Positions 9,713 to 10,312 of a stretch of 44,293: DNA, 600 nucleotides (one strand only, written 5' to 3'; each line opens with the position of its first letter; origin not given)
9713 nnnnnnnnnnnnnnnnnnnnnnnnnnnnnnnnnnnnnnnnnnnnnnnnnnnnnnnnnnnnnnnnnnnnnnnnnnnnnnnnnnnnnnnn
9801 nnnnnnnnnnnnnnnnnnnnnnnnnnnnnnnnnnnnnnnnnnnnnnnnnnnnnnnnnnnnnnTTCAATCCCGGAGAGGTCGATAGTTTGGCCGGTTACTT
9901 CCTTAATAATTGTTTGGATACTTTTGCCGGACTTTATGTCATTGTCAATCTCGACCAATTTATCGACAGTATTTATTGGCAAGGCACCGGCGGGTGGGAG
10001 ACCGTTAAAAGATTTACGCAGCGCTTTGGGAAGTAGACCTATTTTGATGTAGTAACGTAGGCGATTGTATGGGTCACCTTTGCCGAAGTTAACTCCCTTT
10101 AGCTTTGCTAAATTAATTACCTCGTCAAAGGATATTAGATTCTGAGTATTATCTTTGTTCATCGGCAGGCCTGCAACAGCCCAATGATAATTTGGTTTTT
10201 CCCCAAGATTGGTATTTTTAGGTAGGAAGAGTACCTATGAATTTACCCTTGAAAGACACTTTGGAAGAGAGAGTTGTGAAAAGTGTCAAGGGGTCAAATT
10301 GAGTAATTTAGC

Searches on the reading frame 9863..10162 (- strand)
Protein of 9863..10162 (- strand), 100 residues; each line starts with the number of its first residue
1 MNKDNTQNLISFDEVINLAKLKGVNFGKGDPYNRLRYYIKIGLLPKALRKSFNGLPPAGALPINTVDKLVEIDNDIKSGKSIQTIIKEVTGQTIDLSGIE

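Call 18: search_solved_structures(query=window:9863-10162:-, max_evalue=10, show_alignments=3)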
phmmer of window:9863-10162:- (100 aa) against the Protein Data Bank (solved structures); distinct sequences matched with E-value up to 10: 0.

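Call 21: find_homologous_proteins(query=A1, max_evalue=0.01)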
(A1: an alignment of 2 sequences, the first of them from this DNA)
Query A1 (2 sequences) (96 aa, profile of the alignment): 10 proteins with E <= 0.01 among 141 candidates.
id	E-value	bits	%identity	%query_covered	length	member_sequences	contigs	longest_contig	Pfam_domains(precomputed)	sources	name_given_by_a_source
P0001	9.7e-37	143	82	93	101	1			-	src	-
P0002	1.8e-32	129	78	92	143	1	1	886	-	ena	-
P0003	2.0e-32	129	78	92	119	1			-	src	-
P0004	3.2e-31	125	36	83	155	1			-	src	-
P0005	4.2e-27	112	63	91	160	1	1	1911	-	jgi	-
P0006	4.3e-25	105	60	86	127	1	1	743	-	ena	-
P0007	6.7e-25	105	63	88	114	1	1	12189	-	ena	-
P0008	1.5e-24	104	58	92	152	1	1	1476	-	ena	-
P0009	3.8e-23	99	61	89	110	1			-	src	-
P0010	1.9e-15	75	52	92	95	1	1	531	-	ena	-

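Call 26: search_solved_structures(query=A2, max_evalue=10, show_alignments=4)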
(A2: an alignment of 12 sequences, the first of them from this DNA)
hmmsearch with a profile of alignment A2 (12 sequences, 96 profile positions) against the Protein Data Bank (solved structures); distinct sequences matched with E-value up to 10: 9.
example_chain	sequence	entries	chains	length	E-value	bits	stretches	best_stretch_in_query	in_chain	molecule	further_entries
4ua1_A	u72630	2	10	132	0.0088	19.2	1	29-87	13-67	Regulatory protein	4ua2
36mb_A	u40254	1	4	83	0.056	16.6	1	40-91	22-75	MB07-ds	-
7tec_A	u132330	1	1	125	0.073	16.2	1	33-94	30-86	HTH-type transcriptional regulator GlnR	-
36ly_A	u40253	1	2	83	0.15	15.3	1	39-91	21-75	MB07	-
9tps_G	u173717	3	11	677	0.38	14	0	53-84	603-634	Biotin carboxylase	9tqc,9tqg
4r22_B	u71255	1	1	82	0.92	12.7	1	30-94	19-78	HTH-type transcriptional regulator TnrA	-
4r24_B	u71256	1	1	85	0.95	12.7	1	30-94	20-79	HTH-type transcriptional regulator TnrA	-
3gp4_A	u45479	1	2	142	1.3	12.3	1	29-50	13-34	Transcriptional regulator, MerR family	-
4r4e_B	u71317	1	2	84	1.4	12.2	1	33-91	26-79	HTH-type transcriptional regulator GlnR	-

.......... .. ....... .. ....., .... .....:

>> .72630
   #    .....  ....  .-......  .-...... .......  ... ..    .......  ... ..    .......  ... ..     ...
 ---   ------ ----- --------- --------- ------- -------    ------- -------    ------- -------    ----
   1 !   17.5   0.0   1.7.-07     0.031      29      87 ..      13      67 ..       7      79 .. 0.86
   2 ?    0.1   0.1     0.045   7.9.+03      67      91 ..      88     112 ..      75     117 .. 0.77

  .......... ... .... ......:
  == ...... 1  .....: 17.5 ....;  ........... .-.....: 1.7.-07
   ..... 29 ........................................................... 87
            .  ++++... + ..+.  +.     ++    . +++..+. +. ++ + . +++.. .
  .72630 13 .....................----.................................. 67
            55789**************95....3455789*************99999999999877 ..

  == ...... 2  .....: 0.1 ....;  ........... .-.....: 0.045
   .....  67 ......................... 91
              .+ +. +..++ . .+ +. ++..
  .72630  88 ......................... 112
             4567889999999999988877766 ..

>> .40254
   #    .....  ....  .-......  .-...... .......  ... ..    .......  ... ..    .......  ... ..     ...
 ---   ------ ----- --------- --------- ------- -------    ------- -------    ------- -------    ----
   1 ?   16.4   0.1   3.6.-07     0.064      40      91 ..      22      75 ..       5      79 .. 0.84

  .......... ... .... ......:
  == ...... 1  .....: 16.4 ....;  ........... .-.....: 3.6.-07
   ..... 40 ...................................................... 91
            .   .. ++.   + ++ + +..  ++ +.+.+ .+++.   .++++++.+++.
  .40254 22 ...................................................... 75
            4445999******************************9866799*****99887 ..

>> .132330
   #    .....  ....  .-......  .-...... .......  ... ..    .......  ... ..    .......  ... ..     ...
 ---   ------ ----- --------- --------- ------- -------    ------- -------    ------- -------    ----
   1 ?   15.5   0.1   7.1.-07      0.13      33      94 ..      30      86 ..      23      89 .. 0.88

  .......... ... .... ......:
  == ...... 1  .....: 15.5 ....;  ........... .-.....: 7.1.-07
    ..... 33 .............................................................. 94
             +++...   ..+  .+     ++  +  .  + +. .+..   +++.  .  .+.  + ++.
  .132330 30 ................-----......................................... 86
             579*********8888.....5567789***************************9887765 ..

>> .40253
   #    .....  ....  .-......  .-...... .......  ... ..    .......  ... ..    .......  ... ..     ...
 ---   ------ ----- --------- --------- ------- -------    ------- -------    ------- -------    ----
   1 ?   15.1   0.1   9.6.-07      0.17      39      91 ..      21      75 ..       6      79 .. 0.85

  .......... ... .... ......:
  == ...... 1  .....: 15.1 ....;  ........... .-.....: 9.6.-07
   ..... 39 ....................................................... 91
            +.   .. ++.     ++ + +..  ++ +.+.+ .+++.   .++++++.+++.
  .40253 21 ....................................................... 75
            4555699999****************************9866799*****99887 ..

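Call 27: search_protein_families(library=pfam, alignment_id=A2, max_evalue=1)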
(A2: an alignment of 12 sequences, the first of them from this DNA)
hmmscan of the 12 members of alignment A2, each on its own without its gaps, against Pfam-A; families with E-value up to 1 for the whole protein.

A. member 1, seq(96 aa): 2 families
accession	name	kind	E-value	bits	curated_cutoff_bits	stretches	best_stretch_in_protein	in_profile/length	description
PF00376.29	MerR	-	0.0029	17.8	28.2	1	35-50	16-31/38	MerR family regulatory protein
PF03677.18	UPF0137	-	0.19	12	34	1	28-57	121-150/237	Uncharacterised protein family (UPF0137)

B. families by the number of members that match (of 12 scanned): 6 families
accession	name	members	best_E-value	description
PF00376.29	MerR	10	0.00028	MerR family regulatory protein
PF13411.12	MerR_1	6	0.00021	MerR HTH family regulatory protein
PF08876.17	DUF1836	1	0.0069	Domain of unknown function (DUF1836)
PF05184.20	SapB_1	1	0.033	Saposin-like type B, region 1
PF17916.6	LID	1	0.16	LIM interaction domain (LID)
PF03677.18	UPF0137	1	0.19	Uncharacterised protein family (UPF0137)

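Call 30: predict_structure(alignment_id=A2)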
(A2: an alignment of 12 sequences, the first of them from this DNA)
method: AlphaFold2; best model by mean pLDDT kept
length: 96 residues; sequences in the alignment: 12
mean_pLDDT: 86.2   pTM: 0.73
mean pLDDT of the five models: 86.2, 85.7, 85.4, 85.3, 85.2
residues with pLDDT >= 90: 63; 70-90: 20; 50-70: 6; < 50: 7
segments of 3 or more residues with pLDDT < 50: 1-4, 94-96
pLDDT, mean of each block of 10 residues (from residue 1): 62 95 92 94 91 86 94 94 88 53
secondary structure, 60 per line:
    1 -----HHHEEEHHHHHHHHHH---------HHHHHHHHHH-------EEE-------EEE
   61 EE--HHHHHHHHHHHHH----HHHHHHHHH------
elements in order: E9-11 H12-21 H31-40 E48-50 E58-62 H65-77 H82-90

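Call 34: fold_search(model_id=the predicted structure, library=pdb)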
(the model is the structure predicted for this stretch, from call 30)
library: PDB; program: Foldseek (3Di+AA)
matches with E <= 10: 319; with E <= 0.001: 0
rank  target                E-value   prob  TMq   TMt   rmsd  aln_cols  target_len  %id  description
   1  4r4e_A                2.6e-02  0.97  0.51  0.58   4.6        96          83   21  Structure of GlnR-DNA complex (released 2015-03-04)
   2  5c8e_G                2.6e-01  0.92  0.59  0.22   4.0        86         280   17  Crystal structure of Thermus thermophilus CarH bound to adenosylcobalamin and a 26-bp DNA segment (released 2015-09-30)
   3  2zhh                  2.8e-01  0.90  0.57  0.47   5.3        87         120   24  Crystal structure of SoxR (released 2008-03-25)
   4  2zhg_A                3.4e-01  0.90  0.58  0.47   4.7        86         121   24  Crystal structure of SoxR in complex with DNA (released 2008-03-25)
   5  7xn2                  3.9e-01  0.85  0.47  0.32   3.2        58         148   12  Crystal structure of CvkR, a novel MerR-type transcriptional regulator (released 2023-03-08)
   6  5zi8_A                5.4e-01  0.30  0.43  0.40   8.5        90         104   12  Crystal structure of the PadR-family transcriptional regulator Rv3488 of Mycobacterium tuberculosis H37Rv in complex w (released 2018-10-17)
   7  8ylh_A                6.6e-01  0.09  0.26  0.17  12.1        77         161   13  Crystal structure of Pectobacterium atrosepticum PecS (released 2024-11-13)
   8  1j0r_A                7.6e-01  0.11  0.34  0.31  10.6       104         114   15  Crystal structure of the replication termination protein mutant C110S (released 2003-11-20)
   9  5d90_B                8.1e-01  0.54  0.43  0.34   3.2        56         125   25  Crystal structure of HiNmlR, a MerR family regulator lacking the sensor domain, bound to promoter DNA (released 2016-06-29)
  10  1j0r_B                8.1e-01  0.09  0.32  0.28  10.6        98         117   15  Crystal structure of the replication termination protein mutant C110S (released 2003-11-20)
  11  2dqr_B                9.3e-01  0.11  0.36  0.33   9.9        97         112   14  Crystal structure of the replication terminator protein mutant RTP.E39K.R42Q (released 2007-05-29)
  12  5zhc_A                1.1e+00  0.25  0.42  0.40   5.2        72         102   14  Crystal structure of the PadR-family transcriptional regulator Rv3488 of Mycobacterium tuberculosis H37Rv (released 2018-10-17)
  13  3l9f_A                1.1e+00  0.16  0.45  0.28  14.2       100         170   20  The Crystal Structure of smu.1604c from Streptococcus mutans UA159 (released 2011-01-05)
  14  6abq_B                1.2e+00  0.15  0.39  0.37   9.1        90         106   20  Crystal structure of transcription factor from Listeria monocytogenes (released 2019-06-05)
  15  9fy0_H                1.3e+00  0.08  0.26  0.15  12.7        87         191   18  Cryo-EM structure of Saccharolobus solfataricus 30S initiation complex bound to Ss-aIF2beta leaderless mRNA (released 2025-01-15)
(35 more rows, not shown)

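Call 58: find_related_loci(query=A2, collection=metagenome_contigs, flank=10000)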
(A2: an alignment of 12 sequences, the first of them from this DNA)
Query A2 (96 aa) in metagenome_contigs; peptide patterns used: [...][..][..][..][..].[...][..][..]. (x = any residue, [..] = any of these).
252 stretches matched a pattern; 163 encode a relative of the query (tblastn E <= 1e-3); the best 80 are kept; 80 distinct loci.
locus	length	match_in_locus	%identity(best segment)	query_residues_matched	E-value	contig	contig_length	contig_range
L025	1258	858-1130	95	1-91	1e-56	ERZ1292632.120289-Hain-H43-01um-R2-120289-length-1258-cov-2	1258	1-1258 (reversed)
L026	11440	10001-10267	81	1-89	2e-46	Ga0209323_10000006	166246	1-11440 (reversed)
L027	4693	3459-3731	62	5-95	3e-33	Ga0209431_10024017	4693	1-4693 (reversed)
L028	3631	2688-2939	62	7-90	5e-33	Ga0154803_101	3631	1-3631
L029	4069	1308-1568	64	4-91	1e-32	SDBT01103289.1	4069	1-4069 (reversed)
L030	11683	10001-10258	63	4-89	2e-31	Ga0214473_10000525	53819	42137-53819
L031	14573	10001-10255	61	4-88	2e-31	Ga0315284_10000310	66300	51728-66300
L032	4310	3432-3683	61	5-88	3e-31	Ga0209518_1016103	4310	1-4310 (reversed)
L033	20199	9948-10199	65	7-90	3e-31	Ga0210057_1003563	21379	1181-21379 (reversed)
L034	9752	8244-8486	63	8-88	1e-30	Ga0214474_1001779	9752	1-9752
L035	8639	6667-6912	61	7-88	2e-30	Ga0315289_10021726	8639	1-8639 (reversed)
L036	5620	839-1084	65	7-88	1e-29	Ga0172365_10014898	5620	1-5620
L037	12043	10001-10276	60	9-95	2e-29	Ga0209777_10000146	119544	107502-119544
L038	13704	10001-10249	61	3-85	1e-29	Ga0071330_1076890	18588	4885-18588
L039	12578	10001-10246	65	7-88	1e-29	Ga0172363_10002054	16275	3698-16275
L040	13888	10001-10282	57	1-95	4e-29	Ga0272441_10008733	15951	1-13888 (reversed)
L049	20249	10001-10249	60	3-85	1e-27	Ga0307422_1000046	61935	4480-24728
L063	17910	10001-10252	64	1-85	3e-26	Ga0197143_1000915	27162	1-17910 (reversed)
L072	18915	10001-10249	60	3-85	3e-25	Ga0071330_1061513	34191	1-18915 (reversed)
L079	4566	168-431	47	1-88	1e-23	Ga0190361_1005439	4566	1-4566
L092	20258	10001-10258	48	3-89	4e-19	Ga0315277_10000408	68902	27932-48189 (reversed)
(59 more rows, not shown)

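Call 63: find_encoding_contigs(protein=P0004, flank=3000, max_places=3)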
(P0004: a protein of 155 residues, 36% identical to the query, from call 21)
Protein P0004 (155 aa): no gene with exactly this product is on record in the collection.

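Call 75: find_related_loci(query=A2, collection=viral_contigs, flank=3000)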
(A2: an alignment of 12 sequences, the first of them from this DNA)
Query A2 (96 aa) in viral_contigs; peptide patterns used: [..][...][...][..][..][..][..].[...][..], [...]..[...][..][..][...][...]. (x = any residue, [..] = any of these).
245 stretches matched a pattern, but none encodes a relative of the query by tblastn (E <= 1e-3).

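Call 77: search_protein_families(library=pfam, proteins=[L036:818-3073:+, L040:10001-12358:+, L063:10001-11812:+, L072:9998-11674:+, L079:168-2786:+, L033:9933-11777:+, L092:10769-13009:+, L049:9992-17851:+], max_evalue=0.001)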
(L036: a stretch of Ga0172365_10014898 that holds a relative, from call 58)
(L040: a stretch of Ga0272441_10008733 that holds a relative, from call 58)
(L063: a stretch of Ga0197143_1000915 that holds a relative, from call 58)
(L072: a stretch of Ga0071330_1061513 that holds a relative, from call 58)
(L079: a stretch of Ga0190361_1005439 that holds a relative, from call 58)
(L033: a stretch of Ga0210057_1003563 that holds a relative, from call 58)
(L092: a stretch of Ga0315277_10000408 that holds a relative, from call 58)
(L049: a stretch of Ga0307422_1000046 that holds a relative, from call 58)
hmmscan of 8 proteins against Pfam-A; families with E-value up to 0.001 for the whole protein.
L036:818-3073:+ (752 aa): 0 families

L040:10001-12358:+ (786 aa): 0 families

L063:10001-11812:+ (604 aa): 0 families

L072:9998-11674:+ (559 aa): 0 families

L079:168-2786:+ (873 aa): 0 families

L033:9933-11777:+ (615 aa): 0 families

L092:10769-13009:+ (747 aa): 8 families
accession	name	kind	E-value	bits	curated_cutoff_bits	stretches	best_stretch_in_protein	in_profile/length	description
PF13414.12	TPR_11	-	7.9e-10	38.7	26.8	2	595-622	13-40/42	TPR repeat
PF14559.12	TPR_19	-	8.1e-09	36.1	25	1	622-688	3-68/68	Tetratricopeptide repeat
PF13431.12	TPR_17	-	1.6e-05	25.2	24.4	0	598-626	1-29/34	Tetratricopeptide repeat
PF04932.20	Wzy_C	-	2.1e-05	24.8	31.7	1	221-357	17-149/149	O-Antigen ligase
PF12895.13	ANAPC3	-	3.9e-05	24.3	27.2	1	595-668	8-80/82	Anaphase-promoting complex, cyclosome, subunit 3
PF13181.12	TPR_8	-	0.00014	22.2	25.7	0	644-672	1-29/34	Tetratricopeptide repeat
PF07719.23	TPR_2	-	0.00021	21.6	27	0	644-670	1-27/34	Tetratricopeptide repeat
PF23914.1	TPR_CcmH_CycH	-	0.00038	20.8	42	1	590-680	64-157/158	Cytochrome c-type biogenesis protein H TPR domain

L049:9992-17851:+ (2620 aa): 3 families
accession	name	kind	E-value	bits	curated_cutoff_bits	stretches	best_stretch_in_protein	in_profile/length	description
PF01839.29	FG-GAP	-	2.5e-29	101.1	22.1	0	1671-1704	3-34/37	FG-GAP repeat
PF13517.12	FG-GAP_3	-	5.1e-20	72.3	26.9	5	1622-1688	1-61/61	FG-GAP-like repeat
PF03781.23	FGE-sulfatase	-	3.1e-12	47.2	23.3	1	2414-2620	62-255/255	Sulfatase-modifying factor enzyme 1-like domain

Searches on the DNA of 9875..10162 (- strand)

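Call 64: search_rna_families(sources=[L047, L063, L038], threshold=evalue, max_evalue=0.1)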
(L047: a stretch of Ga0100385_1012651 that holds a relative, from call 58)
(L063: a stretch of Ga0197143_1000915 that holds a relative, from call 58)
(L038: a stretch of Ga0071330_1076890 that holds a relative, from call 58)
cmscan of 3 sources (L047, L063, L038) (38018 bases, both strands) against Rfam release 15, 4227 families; matches with E-value up to 0.1: 0.
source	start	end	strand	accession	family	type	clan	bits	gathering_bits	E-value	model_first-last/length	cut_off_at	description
